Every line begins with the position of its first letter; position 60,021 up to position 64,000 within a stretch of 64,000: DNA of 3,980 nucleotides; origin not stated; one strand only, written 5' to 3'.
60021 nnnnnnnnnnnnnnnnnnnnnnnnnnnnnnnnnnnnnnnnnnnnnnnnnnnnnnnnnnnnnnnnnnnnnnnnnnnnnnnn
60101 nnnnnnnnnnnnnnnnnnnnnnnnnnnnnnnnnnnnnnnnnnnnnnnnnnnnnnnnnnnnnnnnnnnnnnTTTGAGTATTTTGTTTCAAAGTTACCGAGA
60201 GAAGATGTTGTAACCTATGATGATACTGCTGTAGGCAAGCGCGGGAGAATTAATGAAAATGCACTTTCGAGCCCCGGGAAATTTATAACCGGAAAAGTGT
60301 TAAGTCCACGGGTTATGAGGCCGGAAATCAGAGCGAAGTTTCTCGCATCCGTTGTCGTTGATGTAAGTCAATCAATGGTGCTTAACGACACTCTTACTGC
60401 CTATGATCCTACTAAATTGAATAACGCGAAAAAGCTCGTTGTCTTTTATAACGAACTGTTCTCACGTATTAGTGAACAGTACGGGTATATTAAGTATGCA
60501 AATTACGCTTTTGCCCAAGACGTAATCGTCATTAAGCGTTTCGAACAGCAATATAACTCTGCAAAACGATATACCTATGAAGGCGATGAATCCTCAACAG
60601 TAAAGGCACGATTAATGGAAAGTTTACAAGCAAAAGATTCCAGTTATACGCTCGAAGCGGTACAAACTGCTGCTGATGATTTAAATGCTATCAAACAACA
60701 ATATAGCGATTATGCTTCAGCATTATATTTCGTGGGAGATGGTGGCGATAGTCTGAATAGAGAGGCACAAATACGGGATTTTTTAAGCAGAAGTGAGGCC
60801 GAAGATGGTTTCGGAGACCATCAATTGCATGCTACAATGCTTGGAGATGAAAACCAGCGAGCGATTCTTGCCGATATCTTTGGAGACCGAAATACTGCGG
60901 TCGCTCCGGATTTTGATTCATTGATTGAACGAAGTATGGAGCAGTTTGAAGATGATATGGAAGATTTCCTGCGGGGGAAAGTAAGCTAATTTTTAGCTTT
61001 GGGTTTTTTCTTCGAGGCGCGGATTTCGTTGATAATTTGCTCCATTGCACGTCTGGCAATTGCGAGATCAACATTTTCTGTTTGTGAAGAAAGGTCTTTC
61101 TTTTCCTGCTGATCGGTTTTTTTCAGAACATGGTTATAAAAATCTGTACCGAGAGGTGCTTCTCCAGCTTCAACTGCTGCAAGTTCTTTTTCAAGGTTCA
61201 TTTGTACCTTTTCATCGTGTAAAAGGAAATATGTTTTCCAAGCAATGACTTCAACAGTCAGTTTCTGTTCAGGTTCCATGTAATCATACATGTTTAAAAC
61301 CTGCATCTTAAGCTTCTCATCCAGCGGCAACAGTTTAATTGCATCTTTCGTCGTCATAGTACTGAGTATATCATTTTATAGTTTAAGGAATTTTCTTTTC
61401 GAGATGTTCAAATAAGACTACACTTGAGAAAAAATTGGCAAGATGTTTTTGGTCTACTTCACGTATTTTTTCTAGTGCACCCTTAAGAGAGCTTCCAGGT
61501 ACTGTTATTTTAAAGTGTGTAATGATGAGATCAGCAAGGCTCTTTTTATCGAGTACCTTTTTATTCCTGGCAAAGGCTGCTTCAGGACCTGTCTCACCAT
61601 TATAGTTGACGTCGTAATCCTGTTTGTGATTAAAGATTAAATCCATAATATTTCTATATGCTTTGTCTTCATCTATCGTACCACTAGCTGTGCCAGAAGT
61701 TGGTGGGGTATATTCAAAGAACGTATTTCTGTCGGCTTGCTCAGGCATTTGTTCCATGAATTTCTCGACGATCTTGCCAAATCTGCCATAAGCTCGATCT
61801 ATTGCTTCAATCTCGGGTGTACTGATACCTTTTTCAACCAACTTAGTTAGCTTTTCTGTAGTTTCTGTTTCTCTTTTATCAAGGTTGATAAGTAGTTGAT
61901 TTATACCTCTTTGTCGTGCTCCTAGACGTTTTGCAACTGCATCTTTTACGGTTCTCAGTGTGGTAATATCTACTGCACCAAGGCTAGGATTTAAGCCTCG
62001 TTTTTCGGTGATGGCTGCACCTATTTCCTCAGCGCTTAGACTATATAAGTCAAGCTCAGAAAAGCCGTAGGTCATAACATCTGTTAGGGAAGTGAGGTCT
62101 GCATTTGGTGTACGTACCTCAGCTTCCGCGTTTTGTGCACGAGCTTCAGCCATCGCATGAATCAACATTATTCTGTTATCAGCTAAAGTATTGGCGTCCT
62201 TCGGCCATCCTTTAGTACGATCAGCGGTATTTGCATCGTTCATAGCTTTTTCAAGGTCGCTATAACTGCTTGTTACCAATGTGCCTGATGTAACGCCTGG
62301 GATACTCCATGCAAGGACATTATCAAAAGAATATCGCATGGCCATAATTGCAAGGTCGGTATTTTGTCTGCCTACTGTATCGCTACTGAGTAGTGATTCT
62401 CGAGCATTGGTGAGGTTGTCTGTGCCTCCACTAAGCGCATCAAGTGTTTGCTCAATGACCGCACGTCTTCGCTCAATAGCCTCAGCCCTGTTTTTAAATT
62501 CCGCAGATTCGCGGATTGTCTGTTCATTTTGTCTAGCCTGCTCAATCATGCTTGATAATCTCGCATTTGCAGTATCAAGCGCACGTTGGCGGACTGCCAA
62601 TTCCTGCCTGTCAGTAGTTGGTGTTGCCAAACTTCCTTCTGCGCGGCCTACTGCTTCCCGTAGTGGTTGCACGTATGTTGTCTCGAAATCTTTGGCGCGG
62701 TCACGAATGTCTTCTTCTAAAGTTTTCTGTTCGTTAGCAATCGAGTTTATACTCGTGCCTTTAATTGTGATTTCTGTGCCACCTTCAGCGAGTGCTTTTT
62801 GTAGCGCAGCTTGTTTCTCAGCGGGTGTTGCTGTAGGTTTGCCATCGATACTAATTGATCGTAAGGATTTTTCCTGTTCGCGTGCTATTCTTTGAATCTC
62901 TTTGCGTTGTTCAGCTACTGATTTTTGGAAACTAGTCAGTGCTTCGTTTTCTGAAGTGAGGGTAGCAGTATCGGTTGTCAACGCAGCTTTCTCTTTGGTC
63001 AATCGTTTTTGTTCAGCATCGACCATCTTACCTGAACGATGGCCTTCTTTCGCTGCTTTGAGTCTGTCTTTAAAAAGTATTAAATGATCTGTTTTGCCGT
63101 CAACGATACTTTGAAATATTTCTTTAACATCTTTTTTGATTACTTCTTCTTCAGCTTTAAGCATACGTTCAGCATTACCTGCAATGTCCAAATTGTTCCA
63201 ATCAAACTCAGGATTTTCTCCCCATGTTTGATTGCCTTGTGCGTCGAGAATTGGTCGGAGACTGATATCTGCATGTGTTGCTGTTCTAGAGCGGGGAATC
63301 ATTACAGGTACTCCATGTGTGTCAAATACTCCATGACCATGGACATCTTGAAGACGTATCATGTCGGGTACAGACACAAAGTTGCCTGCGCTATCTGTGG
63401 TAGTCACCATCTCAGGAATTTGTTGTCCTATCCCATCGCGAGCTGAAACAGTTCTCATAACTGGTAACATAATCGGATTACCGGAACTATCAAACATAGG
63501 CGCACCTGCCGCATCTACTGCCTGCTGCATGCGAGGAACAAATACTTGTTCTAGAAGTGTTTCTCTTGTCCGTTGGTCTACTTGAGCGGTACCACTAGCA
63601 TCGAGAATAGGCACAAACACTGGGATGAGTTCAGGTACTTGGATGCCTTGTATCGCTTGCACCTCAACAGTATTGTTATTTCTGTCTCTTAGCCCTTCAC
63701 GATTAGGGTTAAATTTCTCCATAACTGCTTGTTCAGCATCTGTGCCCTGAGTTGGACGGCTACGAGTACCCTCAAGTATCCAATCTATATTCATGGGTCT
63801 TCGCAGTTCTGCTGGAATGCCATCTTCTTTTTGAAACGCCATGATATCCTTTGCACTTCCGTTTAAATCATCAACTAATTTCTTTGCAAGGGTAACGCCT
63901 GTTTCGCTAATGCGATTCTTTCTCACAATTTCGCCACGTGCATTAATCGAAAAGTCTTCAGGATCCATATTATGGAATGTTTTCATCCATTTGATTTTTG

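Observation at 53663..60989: Two giant co-translated proteins fuse a MoxR-type AAA+ ATPase, a transglutaminase-like cysteine-protease core and a vWA/MIDAS domain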

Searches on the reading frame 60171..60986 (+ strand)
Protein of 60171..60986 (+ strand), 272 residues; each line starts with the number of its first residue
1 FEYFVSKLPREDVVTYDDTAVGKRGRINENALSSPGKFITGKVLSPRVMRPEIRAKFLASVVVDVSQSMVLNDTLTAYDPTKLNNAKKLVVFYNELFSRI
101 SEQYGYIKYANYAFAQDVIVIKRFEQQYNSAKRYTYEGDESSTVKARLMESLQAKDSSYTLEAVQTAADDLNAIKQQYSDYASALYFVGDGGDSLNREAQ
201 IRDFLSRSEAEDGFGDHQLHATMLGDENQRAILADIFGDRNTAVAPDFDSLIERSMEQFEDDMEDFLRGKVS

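Call 106: search_solved_structures(query=A10, max_evalue=0.1, show_alignments=3)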
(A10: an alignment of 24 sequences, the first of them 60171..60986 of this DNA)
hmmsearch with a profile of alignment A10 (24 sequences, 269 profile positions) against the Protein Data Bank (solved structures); distinct sequences matched with E-value up to 0.1: 1.
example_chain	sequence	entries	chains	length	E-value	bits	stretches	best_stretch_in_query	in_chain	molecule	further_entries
6fpy_A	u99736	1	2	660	0.071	15.7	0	67-86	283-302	Inter-alpha-trypsin inhibitor heavy chain H1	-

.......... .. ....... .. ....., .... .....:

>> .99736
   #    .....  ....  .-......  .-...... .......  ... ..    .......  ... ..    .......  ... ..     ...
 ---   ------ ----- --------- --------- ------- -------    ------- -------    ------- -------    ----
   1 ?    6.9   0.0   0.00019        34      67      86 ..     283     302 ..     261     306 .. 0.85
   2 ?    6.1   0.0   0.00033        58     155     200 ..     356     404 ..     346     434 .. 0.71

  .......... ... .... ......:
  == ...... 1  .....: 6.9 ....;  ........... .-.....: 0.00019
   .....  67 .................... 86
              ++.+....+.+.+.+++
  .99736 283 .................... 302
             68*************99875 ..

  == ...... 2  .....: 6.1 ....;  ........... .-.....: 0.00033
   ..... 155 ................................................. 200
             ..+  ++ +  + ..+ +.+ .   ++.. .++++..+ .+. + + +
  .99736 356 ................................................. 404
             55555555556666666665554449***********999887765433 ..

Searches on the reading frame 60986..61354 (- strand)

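Call 6: search_protein_families(library=pfam, proteins=[window:60986-61354:-], max_evalue=1)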
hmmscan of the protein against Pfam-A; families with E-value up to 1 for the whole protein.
window:60986-61354:- (122 aa): 1 family
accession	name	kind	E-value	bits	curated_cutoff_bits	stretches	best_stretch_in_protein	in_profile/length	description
PF06859.18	Bin3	-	0.02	15.9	27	1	6-97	13-98/109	Bicoid-interacting protein 3 (Bin3)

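Call 11: search_protein_families(library=padloc, proteins=[window:60986-61354:-], max_evalue=1)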
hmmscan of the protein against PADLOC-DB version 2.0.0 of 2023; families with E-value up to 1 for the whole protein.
window:60986-61354:- (122 aa): 0 families

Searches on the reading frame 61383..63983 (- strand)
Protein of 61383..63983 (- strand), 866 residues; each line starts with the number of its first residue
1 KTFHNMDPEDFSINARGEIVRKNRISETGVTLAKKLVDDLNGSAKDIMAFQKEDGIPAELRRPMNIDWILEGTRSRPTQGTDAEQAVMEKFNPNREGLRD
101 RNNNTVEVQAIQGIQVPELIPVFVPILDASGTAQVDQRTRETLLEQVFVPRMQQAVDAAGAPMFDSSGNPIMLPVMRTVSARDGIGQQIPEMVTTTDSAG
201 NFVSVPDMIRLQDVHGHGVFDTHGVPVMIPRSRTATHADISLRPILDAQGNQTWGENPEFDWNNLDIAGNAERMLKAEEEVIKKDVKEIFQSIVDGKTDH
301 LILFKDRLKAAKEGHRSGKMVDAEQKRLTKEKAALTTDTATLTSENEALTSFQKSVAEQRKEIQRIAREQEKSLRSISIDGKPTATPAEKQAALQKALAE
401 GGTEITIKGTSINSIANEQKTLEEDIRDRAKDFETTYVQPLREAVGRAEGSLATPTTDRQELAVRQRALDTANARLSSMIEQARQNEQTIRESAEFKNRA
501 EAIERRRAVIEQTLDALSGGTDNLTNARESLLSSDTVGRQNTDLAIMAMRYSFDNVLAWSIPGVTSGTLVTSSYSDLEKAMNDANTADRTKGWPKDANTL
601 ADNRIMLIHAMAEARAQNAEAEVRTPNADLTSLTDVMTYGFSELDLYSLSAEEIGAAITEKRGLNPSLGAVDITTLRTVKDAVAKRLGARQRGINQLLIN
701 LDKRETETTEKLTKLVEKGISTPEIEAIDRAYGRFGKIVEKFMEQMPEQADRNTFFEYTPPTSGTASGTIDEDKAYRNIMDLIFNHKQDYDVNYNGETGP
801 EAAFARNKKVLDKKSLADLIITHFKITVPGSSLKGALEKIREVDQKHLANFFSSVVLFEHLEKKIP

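Call 6: search_protein_families(library=pfam, proteins=[window:61383-63983:-], max_evalue=1)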
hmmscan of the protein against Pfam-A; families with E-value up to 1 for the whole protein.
window:61383-63983:- (866 aa): 3 families
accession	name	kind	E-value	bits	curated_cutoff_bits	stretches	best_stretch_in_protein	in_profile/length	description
PF12325.13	TMF_TATA_bd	-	0.019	15.5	29.1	1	320-375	30-85/115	TATA element modulatory factor 1 TATA binding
PF07231.17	Hs1pro-1_N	-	0.051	13.8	25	1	581-648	95-162/182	Hs1pro-1 N-terminus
PF23229.2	DUF7067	-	0.18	12.1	27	0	380-417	15-51/56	Alpha-glucan water dikinase, DUF7067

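Call 7: search_protein_families(library=ncbifam, proteins=[window:61383-63983:-], max_evalue=1)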
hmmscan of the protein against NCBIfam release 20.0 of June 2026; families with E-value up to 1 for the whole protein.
window:61383-63983:- (866 aa): 2 families
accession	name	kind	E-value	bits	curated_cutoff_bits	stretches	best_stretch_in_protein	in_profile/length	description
NF040636.1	AcpM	exception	0.032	14.2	146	0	642-684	33-73/93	meromycolate extension acyl carrier protein AcpM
TIGR02168.1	SMC_prok_B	equivalog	0.56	7.8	567.35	1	278-517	743-979/1181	chromosome segregation protein SMC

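Call 11: search_protein_families(library=padloc, proteins=[window:61383-63983:-], max_evalue=1)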
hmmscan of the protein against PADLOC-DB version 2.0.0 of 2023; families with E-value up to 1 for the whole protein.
window:61383-63983:- (866 aa): 2 families
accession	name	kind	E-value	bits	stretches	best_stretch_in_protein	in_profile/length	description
PDLC00581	JetC3|JetC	-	0.00066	15.6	1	271-513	762-990/1473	DUF3584 domain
PDLC03859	LmuB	-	0.00074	16.8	1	300-529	269-473/611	-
